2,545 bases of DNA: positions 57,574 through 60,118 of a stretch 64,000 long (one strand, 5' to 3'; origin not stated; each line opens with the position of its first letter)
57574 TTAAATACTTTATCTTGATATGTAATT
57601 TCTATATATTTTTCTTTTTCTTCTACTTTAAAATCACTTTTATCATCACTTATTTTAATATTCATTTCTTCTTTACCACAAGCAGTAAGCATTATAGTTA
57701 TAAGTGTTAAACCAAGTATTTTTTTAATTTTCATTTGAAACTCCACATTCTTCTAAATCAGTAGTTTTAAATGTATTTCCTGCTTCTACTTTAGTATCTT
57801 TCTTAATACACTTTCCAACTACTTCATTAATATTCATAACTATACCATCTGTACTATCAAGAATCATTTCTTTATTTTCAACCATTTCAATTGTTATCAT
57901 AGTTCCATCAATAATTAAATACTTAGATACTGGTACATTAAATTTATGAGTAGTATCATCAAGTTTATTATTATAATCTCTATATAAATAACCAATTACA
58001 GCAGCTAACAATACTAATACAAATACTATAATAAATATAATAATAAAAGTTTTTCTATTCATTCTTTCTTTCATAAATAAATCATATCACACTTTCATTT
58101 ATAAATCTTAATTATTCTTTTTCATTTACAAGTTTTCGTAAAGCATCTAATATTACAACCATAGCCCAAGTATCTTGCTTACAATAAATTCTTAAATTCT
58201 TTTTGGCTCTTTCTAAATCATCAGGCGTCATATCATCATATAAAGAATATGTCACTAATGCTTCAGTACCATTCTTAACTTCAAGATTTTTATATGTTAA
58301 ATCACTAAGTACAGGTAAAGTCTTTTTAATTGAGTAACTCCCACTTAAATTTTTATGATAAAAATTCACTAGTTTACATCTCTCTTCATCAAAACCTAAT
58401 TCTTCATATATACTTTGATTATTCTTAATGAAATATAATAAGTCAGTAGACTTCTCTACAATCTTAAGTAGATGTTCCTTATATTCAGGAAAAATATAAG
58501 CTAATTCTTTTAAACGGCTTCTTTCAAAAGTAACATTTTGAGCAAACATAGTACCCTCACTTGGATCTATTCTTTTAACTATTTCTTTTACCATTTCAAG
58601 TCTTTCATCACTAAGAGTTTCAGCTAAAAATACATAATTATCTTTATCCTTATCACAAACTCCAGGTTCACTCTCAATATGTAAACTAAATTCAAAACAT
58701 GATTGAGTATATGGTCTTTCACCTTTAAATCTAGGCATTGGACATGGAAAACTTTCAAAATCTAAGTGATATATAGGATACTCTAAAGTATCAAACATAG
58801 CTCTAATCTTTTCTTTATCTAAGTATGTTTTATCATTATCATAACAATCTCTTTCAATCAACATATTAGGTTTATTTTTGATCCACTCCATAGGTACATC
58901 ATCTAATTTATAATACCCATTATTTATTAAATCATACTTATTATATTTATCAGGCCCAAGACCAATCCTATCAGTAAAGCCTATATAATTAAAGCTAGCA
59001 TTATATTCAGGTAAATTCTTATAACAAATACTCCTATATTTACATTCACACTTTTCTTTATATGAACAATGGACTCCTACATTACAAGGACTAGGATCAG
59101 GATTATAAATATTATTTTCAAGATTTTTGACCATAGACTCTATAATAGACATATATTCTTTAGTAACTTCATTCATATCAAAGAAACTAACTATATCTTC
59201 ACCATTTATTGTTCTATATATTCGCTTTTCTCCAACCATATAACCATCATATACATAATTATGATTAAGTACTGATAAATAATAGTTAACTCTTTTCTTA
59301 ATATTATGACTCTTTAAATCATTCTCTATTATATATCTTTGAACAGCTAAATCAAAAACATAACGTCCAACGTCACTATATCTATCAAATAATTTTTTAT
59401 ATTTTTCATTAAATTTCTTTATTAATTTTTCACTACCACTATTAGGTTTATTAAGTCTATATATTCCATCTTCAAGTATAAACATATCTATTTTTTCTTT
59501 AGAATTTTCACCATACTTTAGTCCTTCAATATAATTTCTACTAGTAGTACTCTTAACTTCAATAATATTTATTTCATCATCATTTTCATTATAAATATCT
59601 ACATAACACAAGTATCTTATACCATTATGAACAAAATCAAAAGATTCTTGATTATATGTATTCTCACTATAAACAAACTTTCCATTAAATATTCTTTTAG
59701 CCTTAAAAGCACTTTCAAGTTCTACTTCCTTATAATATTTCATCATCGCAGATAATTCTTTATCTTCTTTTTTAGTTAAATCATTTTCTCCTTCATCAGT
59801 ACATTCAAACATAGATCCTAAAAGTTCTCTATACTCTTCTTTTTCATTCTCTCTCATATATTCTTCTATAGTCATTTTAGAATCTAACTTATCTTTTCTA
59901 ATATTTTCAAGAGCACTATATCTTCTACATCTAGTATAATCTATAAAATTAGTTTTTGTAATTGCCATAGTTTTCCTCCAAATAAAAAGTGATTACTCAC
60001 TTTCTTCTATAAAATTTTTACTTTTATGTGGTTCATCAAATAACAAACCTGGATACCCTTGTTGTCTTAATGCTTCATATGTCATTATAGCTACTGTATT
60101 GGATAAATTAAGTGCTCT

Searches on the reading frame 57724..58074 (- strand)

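Call 12: search_protein_families(library=ncbifam, proteins=[window:57724-58074:-], max_evalue=0.1)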
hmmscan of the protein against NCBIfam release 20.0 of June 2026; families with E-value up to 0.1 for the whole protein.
window:57724-58074:- (116 aa): 4 families
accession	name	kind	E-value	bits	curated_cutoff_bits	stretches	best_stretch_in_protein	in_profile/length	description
TIGR04370.1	glyco_rpt_poly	subfamily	0.0084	15.1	40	1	4-42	5-43/396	oligosaccharide repeat unit polymerase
NF043080.1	MMSYN1_0166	equivalog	0.018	14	370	1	2-53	32-84/307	oligopeptide ABC transporter permease OppC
TIGR00339.1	sopT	equivalog_domain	0.062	12.1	322.95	1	45-113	75-139/383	sulfate adenylyltransferase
NF003425.0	PRK04897.1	equivalog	0.095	11.9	355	0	4-71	8-75/298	zinc metalloprotease HtpX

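Call 19: search_protein_families(library=pfam, proteins=[window:57724-58074:-], max_evalue=0.001)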
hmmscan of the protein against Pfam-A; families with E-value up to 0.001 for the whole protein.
window:57724-58074:- (116 aa): 0 families

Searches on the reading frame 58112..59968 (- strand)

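Call 12: search_protein_families(library=ncbifam, proteins=[window:58112-59968:-], max_evalue=0.1)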
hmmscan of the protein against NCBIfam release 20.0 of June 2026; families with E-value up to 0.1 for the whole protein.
window:58112-59968:- (618 aa): 2 families
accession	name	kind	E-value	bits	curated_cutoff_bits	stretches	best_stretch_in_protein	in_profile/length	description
NF045869.1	UU173_fam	subfamily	6.9e-13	48.4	225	1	133-615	194-649/650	UU173 family protein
TIGR03010.1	sulf_tusC_dsrF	equivalog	0.013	15.4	94.15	1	157-217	30-89/116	sulfurtransferase complex subunit TusC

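Call 19: search_protein_families(library=pfam, proteins=[window:58112-59968:-], max_evalue=0.001)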
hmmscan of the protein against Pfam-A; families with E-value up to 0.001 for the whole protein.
window:58112-59968:- (618 aa): 1 family
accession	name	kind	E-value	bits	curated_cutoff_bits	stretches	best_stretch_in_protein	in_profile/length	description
PF11074.14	DUF2779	-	7.1e-31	107.5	23.3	1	400-546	1-126/126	Domain of unknown function(DUF2779)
